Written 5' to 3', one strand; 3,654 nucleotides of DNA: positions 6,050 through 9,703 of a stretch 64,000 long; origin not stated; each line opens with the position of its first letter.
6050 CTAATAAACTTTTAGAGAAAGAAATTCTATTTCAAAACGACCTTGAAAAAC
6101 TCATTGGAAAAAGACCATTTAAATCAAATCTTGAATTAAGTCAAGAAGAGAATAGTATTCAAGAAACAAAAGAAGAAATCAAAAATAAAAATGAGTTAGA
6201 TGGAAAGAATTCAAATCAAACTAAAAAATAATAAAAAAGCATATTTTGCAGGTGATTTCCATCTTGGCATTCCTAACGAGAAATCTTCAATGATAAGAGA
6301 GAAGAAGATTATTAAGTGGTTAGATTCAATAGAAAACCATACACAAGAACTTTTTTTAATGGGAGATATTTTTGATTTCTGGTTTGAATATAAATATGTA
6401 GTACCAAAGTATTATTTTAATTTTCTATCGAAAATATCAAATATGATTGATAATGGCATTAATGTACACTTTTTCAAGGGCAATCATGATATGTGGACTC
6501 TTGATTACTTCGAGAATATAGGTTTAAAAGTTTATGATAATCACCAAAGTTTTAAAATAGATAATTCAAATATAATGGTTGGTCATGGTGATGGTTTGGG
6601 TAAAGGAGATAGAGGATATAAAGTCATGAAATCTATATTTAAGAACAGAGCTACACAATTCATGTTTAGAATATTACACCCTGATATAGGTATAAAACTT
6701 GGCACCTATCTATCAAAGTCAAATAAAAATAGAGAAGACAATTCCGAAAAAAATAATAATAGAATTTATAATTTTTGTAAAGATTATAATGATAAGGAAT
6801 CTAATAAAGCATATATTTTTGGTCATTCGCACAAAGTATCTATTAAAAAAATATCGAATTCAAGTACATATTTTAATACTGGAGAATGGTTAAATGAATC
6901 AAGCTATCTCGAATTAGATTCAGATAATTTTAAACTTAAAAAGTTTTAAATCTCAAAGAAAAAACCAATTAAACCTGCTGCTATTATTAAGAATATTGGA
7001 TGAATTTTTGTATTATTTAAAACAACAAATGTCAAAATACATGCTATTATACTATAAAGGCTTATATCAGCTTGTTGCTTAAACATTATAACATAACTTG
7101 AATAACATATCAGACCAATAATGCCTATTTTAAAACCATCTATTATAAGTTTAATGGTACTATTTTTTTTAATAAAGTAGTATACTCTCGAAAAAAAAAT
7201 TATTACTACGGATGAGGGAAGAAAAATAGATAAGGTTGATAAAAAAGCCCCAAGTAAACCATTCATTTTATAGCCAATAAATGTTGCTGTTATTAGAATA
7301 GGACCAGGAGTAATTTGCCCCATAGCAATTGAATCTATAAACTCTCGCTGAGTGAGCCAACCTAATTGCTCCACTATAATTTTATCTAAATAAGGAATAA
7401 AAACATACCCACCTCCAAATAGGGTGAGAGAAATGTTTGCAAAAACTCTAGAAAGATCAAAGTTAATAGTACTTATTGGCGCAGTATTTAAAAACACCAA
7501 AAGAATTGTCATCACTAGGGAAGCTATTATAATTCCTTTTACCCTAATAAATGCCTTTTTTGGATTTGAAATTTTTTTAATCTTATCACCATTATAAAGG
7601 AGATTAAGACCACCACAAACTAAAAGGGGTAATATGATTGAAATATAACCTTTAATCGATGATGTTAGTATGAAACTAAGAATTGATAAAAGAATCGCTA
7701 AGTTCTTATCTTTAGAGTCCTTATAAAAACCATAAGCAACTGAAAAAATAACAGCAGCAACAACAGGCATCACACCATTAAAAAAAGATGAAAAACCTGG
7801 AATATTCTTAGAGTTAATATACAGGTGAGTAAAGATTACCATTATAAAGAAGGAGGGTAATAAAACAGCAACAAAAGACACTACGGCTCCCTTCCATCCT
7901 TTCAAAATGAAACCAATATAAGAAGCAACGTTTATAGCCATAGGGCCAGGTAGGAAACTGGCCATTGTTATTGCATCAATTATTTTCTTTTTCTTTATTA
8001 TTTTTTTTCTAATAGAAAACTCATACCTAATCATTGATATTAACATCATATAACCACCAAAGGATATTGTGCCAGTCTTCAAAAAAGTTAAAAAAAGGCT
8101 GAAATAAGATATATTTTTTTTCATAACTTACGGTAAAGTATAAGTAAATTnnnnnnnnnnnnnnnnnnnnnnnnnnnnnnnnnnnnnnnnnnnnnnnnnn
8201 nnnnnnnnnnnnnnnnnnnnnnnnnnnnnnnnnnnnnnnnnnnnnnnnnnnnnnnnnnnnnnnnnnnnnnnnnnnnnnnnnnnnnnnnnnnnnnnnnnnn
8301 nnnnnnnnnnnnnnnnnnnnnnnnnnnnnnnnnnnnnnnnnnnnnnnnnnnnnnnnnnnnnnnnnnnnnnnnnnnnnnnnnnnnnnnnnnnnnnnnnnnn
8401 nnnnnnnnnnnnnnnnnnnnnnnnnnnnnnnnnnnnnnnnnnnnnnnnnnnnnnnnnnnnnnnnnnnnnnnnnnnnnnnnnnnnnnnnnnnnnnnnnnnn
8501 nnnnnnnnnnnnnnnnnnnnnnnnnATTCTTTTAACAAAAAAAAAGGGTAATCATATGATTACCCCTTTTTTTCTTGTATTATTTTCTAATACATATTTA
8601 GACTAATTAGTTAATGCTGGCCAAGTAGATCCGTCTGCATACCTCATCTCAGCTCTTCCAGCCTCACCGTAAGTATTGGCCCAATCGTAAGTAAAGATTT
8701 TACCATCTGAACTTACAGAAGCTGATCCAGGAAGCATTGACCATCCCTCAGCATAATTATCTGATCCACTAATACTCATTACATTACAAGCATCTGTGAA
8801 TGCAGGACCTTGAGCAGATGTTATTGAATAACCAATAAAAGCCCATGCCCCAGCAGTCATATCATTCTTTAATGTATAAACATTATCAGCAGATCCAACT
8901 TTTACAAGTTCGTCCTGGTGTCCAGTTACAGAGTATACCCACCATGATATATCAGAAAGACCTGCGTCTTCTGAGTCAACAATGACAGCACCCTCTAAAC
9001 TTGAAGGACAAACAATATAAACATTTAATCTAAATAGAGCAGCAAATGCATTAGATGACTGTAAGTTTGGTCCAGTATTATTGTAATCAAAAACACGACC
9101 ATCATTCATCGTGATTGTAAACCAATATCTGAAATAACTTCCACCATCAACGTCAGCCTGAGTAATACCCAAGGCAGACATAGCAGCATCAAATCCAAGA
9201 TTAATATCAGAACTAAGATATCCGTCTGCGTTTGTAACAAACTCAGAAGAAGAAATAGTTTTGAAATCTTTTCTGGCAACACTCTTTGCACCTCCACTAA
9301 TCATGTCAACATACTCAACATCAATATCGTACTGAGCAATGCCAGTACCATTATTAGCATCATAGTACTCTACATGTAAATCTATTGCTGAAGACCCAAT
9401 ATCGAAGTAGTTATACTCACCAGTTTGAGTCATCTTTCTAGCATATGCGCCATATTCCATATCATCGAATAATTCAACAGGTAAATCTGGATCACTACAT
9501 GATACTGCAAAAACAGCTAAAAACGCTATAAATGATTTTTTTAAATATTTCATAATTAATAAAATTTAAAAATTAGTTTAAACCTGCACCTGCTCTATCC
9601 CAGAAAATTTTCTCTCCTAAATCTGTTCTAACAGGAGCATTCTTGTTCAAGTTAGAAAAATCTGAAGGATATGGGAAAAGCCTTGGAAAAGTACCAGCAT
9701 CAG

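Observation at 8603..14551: SusC/SusD/lipoprotein locus is a compositional island (higher GC, different amino-acid usage)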

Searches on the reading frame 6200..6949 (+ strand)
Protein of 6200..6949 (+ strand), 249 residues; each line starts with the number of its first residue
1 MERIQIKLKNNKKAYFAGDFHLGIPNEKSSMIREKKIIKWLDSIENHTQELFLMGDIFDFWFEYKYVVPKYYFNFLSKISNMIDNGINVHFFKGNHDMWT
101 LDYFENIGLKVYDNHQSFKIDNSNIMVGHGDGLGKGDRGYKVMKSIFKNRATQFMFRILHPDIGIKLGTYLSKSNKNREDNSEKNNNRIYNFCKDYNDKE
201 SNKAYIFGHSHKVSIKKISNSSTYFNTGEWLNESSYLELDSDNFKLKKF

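Call 5: search_protein_families(library=pfam, proteins=[window:6200-6949:+])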
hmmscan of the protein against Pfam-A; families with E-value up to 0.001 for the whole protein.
window:6200-6949:+ (249 aa): 1 family
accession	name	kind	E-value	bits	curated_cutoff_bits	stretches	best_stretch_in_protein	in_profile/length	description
PF12850.12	Metallophos_2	-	5e-06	27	27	0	197-230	103-135/154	Calcineurin-like phosphoesterase superfamily domain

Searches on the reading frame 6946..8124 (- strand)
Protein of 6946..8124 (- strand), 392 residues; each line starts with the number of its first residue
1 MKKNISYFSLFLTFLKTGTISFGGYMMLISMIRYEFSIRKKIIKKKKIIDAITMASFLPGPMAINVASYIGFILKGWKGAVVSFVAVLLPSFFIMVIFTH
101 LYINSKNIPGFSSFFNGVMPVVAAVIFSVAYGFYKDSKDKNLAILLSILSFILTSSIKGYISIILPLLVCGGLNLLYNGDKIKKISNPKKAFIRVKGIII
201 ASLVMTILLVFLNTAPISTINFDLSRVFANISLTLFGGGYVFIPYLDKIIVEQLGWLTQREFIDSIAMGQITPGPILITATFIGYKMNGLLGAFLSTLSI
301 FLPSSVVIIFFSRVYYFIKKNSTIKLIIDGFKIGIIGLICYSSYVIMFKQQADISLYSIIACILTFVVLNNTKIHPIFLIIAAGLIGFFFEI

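Call 5: search_protein_families(library=pfam, proteins=[window:6946-8124:-])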
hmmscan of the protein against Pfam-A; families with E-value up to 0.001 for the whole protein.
window:6946-8124:- (392 aa): 1 family
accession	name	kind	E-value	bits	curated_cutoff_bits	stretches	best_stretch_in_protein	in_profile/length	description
PF02417.20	Chromate_transp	-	1.7e-75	253.1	28.6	2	223-388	2-166/166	Chromate transporter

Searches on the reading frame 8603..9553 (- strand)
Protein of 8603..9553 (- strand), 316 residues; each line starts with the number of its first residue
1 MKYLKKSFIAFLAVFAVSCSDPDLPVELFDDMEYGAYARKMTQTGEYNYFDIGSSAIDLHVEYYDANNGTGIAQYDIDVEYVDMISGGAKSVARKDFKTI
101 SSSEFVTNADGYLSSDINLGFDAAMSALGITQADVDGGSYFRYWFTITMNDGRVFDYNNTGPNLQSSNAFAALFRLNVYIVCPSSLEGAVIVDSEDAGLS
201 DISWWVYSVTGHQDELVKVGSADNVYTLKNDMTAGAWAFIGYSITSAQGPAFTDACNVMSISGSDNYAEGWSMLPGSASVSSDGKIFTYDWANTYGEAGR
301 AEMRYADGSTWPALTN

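Call 5: search_protein_families(library=pfam, proteins=[window:8603-9553:-])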
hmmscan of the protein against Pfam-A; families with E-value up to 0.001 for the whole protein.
window:8603-9553:- (316 aa): 0 families

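Call 20: find_homologous_proteins(query=window:8603-9553:-, max_evalue=0.00001)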
Query window:8603-9553:- (316 aa): 99 proteins with E <= 0.00001 among 1472 candidates.
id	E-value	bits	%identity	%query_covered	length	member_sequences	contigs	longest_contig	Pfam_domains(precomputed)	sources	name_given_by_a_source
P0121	1.2e-207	706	100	100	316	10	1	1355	-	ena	-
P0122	2.9e-171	587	82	100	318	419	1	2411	-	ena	-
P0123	4.5e-133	461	66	100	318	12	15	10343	-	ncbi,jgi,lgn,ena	-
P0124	3.2e-131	455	67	100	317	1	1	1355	-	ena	-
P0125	3.5e-131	455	67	100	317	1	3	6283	-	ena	-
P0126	4.3e-131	455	67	100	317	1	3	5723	-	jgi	jgi:hypothetical protein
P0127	5.8e-131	455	67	100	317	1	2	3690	-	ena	-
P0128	7.9e-131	454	66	100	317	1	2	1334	-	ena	-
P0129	9.9e-131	454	67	100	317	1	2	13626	-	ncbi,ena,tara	tara:strand:- start:9 stop:962 length:954 start_codon:yes stop_codon:yes gene_type:complete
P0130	1.0e-130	454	67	100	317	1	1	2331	-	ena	-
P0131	1.2e-130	453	67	100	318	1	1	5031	-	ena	-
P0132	1.5e-130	453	66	100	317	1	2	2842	-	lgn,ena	-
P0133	2.2e-130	453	66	100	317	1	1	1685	-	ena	-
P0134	2.5e-130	452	67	100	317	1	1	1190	-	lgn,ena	-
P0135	2.9e-130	452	67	100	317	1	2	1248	-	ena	-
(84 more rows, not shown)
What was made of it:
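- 8603..9553 (-): Clade-restricted surface lipoprotein, 316 aa, made of two all-beta domains. It is the probable accessory subunit of the SusCD complex. Of its 99 homologues, 97 are at least 43 % identical to it and two are 31-33 %; where the source is labelled they come from this marine clade, except one labelled Marinamargulisbacteria (call 20).
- Closest known: ragAB locus of Porphyromonas gingivalis. Different: More than four allele classes are seen, with 99 clusters at 90 % identity (call 20).
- The lipoprotein family is almost confined to this clade: 97 of 99 homologues are at least 43 % identical (call 20).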

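Call 31: predict_structure(alignment_id=A1)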
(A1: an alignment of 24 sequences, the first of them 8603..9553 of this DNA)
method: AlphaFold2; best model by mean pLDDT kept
length: 316 residues; sequences in the alignment: 24
mean_pLDDT: 75.7   pTM: 0.59
mean pLDDT of the five models: 75.7, 75.5, 74.6, 70.8, 70.2
residues with pLDDT >= 90: 72; 70-90: 153; 50-70: 51; < 50: 40
segments of 3 or more residues with pLDDT < 50: 1-34, 243-246
pLDDT, mean of each block of 10 residues (from residue 1): 38 34 35 61 65 80 82 93 83 95 90 88 93 82 90 82 57 70 82 86 79 84 77 57 52 80 68 87 94 84 94 87
secondary structure, 60 per line:
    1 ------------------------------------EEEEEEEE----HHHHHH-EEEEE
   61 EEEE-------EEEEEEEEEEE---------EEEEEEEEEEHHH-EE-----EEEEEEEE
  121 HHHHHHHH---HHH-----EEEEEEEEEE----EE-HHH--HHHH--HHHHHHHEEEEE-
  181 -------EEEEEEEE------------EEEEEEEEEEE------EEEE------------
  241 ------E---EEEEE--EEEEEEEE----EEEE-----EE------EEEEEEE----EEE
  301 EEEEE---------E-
elements in order: E37-44 H49-54 E56-64 E72-82 E92-101 E113-120 H121-128 E140-149 H162-165 H168-174 E175-179 E188-195 E208-218 E225-228 E251-255 E258-265 E270-273 E287-293 E298-305
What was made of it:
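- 8603..9553 (-): The AF2 model has pLDDT 75.7 and shows two beta domains (call 31).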

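Call 35: fold_search(model_id=the predicted structure, library=pdb)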
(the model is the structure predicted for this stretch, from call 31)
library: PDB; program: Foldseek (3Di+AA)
matches with E <= 10: 1083; with E <= 0.001: 0
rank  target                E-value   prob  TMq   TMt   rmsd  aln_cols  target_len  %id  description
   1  5xxz_A                4.2e-03  0.72  0.24  0.07  18.1       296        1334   13  Crystal structure of a serine protease from Streptococcus species (released 2018-08-08)
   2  5jpm_A                7.1e-03  0.82  0.27  0.15  15.9       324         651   10  Structure of the complex of human complement C4 with MASP-2 rebuilt using iMDFF (released 2016-08-10)
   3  5mho_B                8.3e-03  0.96  0.25  0.13  13.1       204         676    7  FXIIIa in complex with the inhibitor ZED2369 (released 2017-12-20)
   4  9qk2_F                8.3e-03  0.47  0.23  0.13  19.8       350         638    8  Structure of the Complement classical and lectin pathway C3 convertase in complex with substrate C3 (released 2025-12-24)
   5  7pks_g                1.0e-02  0.99  0.23  0.10   5.6       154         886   11  Structural basis of Integrator-mediated transcription regulation (released 2021-12-08)
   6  6ehg_A                1.0e-02  0.57  0.26  0.14  17.4       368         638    9  complement component C3b in complex with a nanobody (released 2018-02-14)
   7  8uin_G                1.1e-02  0.66  0.27  0.15  17.2       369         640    8  Structure of the C3bBb-albicin complex (released 2024-05-08)
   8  7qiv_A                1.2e-02  0.57  0.26  0.15  18.6       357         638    9  Structure of human C3b in complex with the EWE nanobody (released 2022-02-16)
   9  5fq8_G                1.3e-02  0.92  0.26  0.37  14.4       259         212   10  Crystal structure of the SusCD complex BT2261-2264 from Bacteroides thetaiotaomicron (released 2016-12-21)
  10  2a73_A                1.6e-02  0.72  0.26  0.15  16.1       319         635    7  Human Complement Component C3 (released 2005-09-27)
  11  9m00_A                1.6e-02  0.38  0.18  0.18  18.1       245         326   10  Crystal Structure of the Basal pilin EbpB from Enterococcus faecalis with a partially disordered N-terminal domain. (released 2025-07-16)
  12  3lh9_A                1.6e-02  0.35  0.21  0.23  15.4       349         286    5  Crystal structure of mouse VPS26B(L197S/R199E) in spacegroup P41 21 2 (released 2010-02-02)
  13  6uup_A                1.7e-02  0.54  0.22  0.28  17.2       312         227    9  Structure of anti-hCD33 conditional scFv (released 2020-11-04)
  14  5sx5_H                1.9e-02  0.47  0.24  0.31  11.1       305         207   10  Crystal Structure of panitumumab in complex with epidermal growth factor receptor domain 3 mutant S468R. (released 2016-10-05)
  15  5fo7_A                2.0e-02  0.69  0.27  0.15  15.3       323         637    9  Crystal Structure of Human Complement C3b at 2.8 Angstrom resolution (released 2016-04-06)
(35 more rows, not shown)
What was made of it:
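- On BT2261-2264-type multi-component SusCD complex: The model pLDDT is 75.7 (calls 31, 35).
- Closest known: BT2261-2264 SusCD complex of Bacteroides thetaiotaomicron. Same: That complex also carries small accessory beta-rich lipoproteins, and one of them is a weak fold hit for the window's lipoprotein (call 35).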

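Call 73: search_protein_families(library=ncbifam, proteins=[window:8603-9553:-], max_evalue=0.001)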
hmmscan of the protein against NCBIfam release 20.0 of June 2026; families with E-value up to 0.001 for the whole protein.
window:8603-9553:- (316 aa): 0 families
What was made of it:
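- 8603..9553 (-): It has no Pfam or NCBIfam match (calls 5, 73).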
